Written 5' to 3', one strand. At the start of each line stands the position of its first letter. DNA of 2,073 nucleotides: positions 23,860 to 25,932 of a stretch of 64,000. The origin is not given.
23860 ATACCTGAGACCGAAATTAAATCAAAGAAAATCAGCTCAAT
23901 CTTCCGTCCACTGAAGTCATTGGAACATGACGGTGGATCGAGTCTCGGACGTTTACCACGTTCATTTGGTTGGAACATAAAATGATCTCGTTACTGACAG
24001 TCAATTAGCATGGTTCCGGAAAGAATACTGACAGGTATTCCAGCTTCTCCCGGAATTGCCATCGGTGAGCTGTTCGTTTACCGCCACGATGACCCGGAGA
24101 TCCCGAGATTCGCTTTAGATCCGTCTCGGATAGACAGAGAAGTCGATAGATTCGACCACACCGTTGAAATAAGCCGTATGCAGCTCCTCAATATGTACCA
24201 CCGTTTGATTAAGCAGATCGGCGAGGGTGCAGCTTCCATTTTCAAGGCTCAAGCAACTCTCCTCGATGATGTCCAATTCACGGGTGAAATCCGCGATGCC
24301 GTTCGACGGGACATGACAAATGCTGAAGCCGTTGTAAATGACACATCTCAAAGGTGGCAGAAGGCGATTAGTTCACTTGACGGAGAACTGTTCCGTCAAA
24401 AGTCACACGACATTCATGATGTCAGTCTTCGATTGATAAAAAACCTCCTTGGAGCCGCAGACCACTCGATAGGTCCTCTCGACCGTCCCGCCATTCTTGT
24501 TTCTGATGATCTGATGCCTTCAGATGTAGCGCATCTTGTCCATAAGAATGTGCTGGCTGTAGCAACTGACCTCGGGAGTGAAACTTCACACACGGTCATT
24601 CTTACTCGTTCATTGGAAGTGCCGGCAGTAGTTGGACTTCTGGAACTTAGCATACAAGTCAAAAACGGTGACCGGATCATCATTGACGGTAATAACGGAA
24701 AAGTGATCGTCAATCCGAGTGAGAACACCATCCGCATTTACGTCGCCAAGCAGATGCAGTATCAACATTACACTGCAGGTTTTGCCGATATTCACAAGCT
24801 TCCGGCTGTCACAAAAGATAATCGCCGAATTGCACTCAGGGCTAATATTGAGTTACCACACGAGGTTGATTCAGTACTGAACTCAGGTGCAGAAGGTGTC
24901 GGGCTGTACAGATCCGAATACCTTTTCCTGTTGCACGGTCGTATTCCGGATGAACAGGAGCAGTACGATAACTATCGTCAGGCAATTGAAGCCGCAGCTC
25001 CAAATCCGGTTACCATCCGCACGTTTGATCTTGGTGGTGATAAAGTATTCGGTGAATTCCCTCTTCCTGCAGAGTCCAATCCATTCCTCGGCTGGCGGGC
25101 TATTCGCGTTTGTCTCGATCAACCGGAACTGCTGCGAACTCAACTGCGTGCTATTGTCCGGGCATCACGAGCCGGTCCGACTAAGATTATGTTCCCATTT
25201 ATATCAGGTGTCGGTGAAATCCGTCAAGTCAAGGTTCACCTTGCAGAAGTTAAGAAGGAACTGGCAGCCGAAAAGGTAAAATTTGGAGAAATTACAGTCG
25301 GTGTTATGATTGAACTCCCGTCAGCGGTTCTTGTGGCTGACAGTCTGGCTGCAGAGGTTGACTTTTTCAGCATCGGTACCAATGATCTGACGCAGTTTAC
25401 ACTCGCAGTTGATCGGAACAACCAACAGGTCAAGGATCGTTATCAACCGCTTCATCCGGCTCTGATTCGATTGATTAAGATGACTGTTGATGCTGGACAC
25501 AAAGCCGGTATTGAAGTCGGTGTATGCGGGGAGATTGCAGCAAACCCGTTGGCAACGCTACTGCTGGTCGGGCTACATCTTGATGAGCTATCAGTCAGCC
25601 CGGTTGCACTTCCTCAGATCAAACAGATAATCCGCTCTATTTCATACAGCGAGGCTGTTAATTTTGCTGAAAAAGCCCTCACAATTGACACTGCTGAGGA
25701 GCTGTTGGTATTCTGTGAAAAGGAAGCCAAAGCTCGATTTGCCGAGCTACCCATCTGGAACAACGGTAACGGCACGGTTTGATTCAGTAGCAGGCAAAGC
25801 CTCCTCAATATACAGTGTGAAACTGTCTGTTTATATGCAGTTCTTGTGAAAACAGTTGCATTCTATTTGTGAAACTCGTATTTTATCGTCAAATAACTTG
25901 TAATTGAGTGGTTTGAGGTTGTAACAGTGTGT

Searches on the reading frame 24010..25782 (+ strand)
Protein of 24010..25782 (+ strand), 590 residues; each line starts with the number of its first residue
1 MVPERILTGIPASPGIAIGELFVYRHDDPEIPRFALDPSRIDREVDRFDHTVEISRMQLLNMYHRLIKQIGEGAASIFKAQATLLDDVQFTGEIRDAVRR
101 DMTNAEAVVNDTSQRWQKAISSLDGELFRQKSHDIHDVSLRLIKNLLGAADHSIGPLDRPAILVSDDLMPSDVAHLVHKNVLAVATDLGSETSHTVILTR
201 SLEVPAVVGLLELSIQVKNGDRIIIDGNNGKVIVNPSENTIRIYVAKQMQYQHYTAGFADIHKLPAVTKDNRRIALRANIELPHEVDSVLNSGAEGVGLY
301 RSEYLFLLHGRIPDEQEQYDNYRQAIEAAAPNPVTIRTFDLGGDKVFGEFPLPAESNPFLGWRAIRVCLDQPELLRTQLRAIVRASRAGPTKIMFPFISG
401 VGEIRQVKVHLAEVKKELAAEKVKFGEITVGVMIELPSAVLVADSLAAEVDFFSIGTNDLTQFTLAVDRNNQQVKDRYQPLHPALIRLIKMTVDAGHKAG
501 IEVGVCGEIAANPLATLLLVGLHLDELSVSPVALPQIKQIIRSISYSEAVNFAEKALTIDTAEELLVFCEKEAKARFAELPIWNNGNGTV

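Call 33: find_encoding_contigs(protein=window:24010-25782:+, flank=10000, max_places=1)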
Protein window:24010-25782:+ (590 aa): 14 contigs read that carry it; 1 place shown.
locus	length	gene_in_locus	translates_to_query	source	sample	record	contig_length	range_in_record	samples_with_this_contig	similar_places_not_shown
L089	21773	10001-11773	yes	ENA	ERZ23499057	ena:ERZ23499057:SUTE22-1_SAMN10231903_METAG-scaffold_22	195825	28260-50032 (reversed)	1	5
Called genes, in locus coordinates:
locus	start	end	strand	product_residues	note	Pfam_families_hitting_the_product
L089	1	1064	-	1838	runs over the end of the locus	PF08126:Propeptide_C25, PF01364:Peptidase_C25, PF13620:CarboxypepD_reg, PF18962:Por_Secre_tail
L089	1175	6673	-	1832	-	PF08126:Propeptide_C25 (weak), PF01364:Peptidase_C25, PF13620:CarboxypepD_reg (faint), PF18962:Por_Secre_tail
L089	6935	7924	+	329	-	PF01699:Na_Ca_ex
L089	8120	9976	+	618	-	PF01293:PEPCK_ATP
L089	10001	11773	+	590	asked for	PF05524:PEP-utilisers_N, PF00391:PEP-utilizers, PF02896:PEP-utilizers_C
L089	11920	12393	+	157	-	PF00507:Oxidored_q4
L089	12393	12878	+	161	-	PF01058:Oxidored_q6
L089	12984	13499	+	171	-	PF00329:Complex1_30kDa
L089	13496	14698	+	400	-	PF00346:Complex1_49kDa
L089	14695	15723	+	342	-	PF00146:NADHdh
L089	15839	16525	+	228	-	PF13183:Fer4_8 (faint), PF13237:Fer4_10 (weak), PF12838:Fer4_7, PF00037:Fer4 (weak)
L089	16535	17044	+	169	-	PF00499:Oxidored_q3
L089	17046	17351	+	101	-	PF00420:Oxidored_q2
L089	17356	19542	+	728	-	PF00662:Proton_antipo_N, PF00361:Proton_antipo_M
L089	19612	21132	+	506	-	PF01059:Oxidored_q5_N (weak), PF00361:Proton_antipo_M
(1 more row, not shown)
